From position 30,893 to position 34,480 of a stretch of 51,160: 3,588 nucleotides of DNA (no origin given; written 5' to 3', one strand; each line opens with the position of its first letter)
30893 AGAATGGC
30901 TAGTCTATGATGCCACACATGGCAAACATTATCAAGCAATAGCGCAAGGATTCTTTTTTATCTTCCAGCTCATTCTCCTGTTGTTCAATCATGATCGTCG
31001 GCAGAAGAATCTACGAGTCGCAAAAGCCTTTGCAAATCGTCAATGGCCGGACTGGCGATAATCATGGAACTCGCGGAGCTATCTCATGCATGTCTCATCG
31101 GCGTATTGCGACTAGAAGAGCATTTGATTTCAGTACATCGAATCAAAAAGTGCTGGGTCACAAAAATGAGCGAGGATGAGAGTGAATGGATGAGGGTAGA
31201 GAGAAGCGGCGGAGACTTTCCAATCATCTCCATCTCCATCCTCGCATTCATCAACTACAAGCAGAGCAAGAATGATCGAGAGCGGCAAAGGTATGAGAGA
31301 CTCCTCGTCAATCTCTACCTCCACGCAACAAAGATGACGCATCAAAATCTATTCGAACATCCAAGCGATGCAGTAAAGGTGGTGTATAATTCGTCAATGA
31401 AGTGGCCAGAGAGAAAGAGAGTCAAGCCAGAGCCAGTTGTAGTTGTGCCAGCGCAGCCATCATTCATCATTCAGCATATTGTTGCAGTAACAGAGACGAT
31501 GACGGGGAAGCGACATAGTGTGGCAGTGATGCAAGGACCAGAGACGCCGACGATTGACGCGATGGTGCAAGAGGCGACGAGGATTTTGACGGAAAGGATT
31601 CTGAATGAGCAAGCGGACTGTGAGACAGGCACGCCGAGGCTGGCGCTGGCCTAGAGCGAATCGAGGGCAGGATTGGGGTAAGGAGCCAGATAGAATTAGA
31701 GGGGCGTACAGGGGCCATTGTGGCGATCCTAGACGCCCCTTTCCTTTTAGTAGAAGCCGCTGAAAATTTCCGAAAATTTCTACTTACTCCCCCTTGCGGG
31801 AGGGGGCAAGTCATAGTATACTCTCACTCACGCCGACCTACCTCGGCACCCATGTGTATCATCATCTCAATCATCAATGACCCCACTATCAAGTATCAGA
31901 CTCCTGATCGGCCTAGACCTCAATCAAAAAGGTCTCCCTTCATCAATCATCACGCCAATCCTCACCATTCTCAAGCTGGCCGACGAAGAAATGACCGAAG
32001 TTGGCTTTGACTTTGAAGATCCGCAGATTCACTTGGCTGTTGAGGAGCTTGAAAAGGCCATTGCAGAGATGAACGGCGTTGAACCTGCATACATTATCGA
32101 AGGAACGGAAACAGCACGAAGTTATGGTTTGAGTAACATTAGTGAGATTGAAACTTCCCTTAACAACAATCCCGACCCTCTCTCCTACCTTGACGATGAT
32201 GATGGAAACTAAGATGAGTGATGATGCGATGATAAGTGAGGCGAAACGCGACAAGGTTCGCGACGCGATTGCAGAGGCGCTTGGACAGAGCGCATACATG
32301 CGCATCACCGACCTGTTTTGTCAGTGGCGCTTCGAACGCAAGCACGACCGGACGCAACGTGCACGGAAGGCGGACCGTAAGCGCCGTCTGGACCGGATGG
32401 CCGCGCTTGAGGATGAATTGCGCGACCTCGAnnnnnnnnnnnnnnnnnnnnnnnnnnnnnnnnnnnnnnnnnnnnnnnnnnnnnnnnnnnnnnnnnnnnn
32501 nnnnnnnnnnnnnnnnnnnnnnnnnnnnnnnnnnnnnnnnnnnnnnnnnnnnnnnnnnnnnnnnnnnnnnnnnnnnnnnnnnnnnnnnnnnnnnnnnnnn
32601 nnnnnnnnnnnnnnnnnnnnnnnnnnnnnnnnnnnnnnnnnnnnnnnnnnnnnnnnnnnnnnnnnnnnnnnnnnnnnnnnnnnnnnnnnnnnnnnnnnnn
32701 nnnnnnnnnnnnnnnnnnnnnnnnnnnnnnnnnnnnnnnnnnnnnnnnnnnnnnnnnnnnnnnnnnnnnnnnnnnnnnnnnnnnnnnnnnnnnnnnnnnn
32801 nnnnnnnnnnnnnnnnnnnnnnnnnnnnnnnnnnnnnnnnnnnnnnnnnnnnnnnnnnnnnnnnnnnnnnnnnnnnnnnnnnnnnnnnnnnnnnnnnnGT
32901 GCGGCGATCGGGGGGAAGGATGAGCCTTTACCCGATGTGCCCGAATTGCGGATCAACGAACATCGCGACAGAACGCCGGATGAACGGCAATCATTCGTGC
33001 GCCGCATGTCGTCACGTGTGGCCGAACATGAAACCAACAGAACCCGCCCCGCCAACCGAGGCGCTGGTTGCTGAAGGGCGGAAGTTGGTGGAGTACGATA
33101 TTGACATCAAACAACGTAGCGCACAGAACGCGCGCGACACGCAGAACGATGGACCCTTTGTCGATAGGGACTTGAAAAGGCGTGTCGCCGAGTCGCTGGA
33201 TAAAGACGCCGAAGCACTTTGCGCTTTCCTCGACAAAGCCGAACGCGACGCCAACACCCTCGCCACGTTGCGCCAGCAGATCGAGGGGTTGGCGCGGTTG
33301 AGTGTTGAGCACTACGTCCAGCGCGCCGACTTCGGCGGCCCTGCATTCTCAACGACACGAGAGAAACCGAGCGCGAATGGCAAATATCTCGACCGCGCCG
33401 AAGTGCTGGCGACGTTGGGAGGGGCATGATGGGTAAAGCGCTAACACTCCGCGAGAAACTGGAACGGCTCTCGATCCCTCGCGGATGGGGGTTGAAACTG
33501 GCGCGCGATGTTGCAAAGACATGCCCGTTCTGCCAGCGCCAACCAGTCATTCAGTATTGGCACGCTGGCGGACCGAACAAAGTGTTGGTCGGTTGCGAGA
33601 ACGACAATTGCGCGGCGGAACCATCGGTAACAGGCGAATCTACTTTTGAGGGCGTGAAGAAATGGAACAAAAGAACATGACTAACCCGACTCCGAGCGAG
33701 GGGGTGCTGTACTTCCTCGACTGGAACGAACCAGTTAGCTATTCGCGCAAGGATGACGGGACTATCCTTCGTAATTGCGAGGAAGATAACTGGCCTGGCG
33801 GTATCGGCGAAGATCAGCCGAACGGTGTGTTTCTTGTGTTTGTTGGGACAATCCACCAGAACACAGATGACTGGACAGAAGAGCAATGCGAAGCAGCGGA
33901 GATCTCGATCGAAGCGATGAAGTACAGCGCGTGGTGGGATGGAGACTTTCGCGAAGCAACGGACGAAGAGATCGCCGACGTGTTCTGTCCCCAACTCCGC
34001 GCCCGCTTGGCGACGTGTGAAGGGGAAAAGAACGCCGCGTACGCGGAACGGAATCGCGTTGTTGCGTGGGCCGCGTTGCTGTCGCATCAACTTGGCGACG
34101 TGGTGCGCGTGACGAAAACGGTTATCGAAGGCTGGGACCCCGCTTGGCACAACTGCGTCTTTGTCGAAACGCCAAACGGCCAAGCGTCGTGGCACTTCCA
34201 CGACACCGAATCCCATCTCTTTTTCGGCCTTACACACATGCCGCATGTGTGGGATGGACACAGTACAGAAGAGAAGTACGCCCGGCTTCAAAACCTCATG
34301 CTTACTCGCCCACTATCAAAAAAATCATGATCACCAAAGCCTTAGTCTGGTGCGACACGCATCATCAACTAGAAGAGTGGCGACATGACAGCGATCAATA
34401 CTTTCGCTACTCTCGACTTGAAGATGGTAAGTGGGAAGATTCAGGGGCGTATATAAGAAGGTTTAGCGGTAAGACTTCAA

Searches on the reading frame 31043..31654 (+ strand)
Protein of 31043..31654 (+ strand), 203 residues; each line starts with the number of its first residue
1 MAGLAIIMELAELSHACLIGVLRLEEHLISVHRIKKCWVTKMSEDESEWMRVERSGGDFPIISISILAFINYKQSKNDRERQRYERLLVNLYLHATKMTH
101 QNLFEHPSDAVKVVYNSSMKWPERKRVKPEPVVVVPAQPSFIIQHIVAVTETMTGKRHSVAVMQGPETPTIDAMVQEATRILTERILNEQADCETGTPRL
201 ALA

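Call 51: search_protein_families(library=pfam, proteins=[window:31043-31654:+], max_evalue=0.01)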
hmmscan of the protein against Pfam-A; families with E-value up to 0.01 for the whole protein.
window:31043-31654:+ (203 aa): 1 family
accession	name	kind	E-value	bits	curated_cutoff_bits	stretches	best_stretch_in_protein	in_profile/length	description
PF06347.19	SH3_4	-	0.0065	16.7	24.1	0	29-56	17-44/56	Bacterial SH3 domain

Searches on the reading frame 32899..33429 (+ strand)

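Call 51: search_protein_families(library=pfam, proteins=[window:32899-33429:+], max_evalue=0.01)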
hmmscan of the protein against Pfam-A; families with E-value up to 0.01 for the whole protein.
window:32899-33429:+ (176 aa): 2 families
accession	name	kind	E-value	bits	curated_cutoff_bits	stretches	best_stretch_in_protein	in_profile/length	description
PF08271.17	Zn_Ribbon_TF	-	4.8e-07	29.7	29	1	13-42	2-30/43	TFIIB zinc-binding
PF12760.12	Zn_ribbon_IS1595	-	0.0029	18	25.4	1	12-39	19-45/46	Transposase zinc-ribbon domain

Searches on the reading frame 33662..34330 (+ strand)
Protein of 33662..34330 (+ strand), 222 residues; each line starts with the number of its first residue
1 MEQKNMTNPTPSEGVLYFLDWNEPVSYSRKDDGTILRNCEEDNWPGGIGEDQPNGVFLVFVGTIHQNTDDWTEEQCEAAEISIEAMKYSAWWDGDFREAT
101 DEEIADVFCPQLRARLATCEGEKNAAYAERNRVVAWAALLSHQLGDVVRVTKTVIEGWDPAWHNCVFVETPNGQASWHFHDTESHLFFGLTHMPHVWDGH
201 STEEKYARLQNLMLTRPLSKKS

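Call 13: search_protein_families(library=pfam, proteins=[window:33662-34330:+], max_evalue=0.001)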
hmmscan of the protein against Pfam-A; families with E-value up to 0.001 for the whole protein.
window:33662-34330:+ (222 aa): 1 family
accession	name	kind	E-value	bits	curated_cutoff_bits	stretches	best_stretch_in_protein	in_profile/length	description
PF25311.1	WDGH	-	2.1e-05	25.2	27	1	137-211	22-96/97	WDGH domain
